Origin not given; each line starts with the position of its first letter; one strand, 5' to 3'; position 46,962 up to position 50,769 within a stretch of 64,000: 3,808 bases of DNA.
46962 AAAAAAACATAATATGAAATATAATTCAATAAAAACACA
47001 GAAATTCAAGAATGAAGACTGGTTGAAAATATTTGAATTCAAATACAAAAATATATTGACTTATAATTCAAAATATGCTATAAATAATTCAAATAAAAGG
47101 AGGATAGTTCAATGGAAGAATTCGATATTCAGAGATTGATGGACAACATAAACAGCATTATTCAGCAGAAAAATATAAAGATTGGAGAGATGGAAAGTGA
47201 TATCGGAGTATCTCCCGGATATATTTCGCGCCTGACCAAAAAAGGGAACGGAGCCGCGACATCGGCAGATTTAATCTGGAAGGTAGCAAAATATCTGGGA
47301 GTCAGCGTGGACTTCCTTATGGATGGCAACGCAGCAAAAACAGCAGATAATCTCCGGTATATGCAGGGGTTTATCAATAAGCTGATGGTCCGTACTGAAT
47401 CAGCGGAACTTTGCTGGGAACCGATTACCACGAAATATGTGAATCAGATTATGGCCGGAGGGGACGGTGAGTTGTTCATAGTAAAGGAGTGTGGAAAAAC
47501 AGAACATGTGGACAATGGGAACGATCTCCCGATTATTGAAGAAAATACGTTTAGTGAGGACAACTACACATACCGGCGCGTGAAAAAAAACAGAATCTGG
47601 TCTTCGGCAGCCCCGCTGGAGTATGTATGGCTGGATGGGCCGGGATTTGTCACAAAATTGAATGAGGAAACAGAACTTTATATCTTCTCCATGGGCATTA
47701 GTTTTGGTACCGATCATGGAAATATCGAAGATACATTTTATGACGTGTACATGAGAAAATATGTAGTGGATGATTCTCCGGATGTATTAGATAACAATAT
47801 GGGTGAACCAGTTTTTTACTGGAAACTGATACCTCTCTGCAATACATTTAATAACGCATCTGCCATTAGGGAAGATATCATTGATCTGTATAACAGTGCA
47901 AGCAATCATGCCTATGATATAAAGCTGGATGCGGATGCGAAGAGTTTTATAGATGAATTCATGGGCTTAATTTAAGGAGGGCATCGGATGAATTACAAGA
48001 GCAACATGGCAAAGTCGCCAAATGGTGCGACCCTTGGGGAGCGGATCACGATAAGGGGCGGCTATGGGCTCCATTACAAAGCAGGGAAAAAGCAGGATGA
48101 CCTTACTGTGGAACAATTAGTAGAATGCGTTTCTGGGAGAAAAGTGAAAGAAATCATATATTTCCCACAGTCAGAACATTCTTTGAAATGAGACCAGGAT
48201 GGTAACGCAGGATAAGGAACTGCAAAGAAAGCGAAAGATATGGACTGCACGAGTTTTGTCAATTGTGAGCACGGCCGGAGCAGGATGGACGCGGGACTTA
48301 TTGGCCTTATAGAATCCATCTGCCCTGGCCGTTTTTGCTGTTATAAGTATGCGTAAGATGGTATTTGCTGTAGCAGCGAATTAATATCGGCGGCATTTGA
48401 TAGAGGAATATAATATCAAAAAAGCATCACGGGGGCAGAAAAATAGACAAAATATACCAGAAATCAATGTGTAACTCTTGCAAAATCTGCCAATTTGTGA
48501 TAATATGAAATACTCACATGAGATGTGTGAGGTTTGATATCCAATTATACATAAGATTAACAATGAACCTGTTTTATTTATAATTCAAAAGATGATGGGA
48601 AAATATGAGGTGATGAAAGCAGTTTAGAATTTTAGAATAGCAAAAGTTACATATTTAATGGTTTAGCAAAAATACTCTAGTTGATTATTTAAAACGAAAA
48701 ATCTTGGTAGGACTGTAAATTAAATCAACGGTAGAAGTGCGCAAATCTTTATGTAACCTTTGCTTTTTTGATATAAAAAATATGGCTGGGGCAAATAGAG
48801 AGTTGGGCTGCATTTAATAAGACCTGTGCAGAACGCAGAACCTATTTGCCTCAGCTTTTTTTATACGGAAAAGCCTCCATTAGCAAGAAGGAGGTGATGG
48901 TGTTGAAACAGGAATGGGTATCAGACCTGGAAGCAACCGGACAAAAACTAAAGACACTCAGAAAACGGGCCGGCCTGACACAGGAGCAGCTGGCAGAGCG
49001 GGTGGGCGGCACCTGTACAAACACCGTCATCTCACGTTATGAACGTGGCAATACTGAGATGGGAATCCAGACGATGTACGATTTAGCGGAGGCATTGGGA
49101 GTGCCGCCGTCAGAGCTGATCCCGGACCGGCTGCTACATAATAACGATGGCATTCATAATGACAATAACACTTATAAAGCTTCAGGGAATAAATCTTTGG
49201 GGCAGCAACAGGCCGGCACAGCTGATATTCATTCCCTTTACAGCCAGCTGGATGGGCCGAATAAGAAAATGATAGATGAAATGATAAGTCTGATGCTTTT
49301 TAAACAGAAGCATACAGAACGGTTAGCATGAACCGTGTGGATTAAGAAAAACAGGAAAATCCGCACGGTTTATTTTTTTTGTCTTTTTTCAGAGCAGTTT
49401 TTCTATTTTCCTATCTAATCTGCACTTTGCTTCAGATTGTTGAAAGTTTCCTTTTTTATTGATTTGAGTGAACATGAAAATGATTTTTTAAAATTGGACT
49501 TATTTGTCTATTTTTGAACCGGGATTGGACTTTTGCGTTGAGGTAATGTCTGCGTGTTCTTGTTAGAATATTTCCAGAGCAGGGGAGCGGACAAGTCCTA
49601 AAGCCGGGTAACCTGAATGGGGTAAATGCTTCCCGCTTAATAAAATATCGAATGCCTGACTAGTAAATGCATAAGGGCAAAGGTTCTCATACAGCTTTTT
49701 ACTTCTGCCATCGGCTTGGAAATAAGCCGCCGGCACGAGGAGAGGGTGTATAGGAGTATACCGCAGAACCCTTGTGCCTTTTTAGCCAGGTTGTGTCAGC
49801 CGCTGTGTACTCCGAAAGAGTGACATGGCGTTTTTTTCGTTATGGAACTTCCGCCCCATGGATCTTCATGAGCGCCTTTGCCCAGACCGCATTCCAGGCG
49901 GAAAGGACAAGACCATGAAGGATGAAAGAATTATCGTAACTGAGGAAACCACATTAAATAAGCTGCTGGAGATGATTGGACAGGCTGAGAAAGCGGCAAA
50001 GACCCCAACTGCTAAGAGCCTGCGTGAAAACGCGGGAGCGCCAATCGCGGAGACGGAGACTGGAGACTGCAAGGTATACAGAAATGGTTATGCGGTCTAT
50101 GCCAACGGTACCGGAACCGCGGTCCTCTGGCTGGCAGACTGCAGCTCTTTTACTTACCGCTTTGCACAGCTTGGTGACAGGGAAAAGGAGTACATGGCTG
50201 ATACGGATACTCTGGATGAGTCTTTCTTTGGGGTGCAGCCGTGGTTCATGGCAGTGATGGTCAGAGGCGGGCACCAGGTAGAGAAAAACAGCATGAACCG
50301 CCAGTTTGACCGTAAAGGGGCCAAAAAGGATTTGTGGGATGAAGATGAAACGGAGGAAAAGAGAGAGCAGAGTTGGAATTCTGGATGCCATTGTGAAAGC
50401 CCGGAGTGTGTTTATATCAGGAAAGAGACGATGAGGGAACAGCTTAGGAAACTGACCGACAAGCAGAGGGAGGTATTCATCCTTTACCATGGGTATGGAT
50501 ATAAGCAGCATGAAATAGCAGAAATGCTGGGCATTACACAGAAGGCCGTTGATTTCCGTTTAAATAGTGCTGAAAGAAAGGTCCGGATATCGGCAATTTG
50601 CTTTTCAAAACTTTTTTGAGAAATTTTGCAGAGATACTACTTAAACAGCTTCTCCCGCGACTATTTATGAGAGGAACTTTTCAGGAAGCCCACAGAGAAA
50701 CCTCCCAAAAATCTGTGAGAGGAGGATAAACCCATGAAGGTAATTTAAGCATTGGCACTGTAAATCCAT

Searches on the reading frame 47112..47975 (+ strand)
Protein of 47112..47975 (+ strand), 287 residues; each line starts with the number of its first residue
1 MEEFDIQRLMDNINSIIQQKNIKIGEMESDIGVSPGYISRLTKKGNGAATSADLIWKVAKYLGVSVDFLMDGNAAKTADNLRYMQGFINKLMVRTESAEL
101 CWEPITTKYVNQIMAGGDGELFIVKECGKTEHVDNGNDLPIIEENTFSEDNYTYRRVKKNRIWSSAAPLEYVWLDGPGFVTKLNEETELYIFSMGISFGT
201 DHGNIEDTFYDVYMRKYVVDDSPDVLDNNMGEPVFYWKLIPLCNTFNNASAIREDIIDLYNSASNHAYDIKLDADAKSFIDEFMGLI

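Call 43: search_protein_families(library=pfam, proteins=[window:47112-47975:+], max_evalue=0.001)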
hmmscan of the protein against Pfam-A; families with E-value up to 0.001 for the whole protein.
window:47112-47975:+ (287 aa): 1 family
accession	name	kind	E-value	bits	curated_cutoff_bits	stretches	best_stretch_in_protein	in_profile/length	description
PF01381.28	HTH_3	-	1.7e-06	28.4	23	1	17-69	5-55/55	Helix-turn-helix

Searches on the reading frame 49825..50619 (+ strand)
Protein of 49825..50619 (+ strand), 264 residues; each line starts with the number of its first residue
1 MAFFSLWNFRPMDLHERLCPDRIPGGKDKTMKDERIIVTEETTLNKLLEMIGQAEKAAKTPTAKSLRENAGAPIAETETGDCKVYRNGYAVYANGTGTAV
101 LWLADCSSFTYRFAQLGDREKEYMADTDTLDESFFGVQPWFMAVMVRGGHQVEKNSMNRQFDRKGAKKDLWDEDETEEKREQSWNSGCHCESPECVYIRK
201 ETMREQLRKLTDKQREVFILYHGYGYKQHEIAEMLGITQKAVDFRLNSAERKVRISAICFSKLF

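Call 43: search_protein_families(library=pfam, proteins=[window:49825-50619:+], max_evalue=0.001)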
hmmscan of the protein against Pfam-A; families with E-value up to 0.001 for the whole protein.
window:49825-50619:+ (264 aa): 3 families
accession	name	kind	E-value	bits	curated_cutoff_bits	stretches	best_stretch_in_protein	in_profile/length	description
PF08281.18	Sigma70_r4_2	-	4e-11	42.8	25.7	1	203-252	4-53/54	Sigma-70, region 4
PF04545.22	Sigma70_r4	-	3.8e-09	36.4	24.1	1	207-254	2-49/50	Sigma-70, region 4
PF04967.18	HTH_10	-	0.00039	20.6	23.1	0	210-253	1-51/53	HTH DNA binding domain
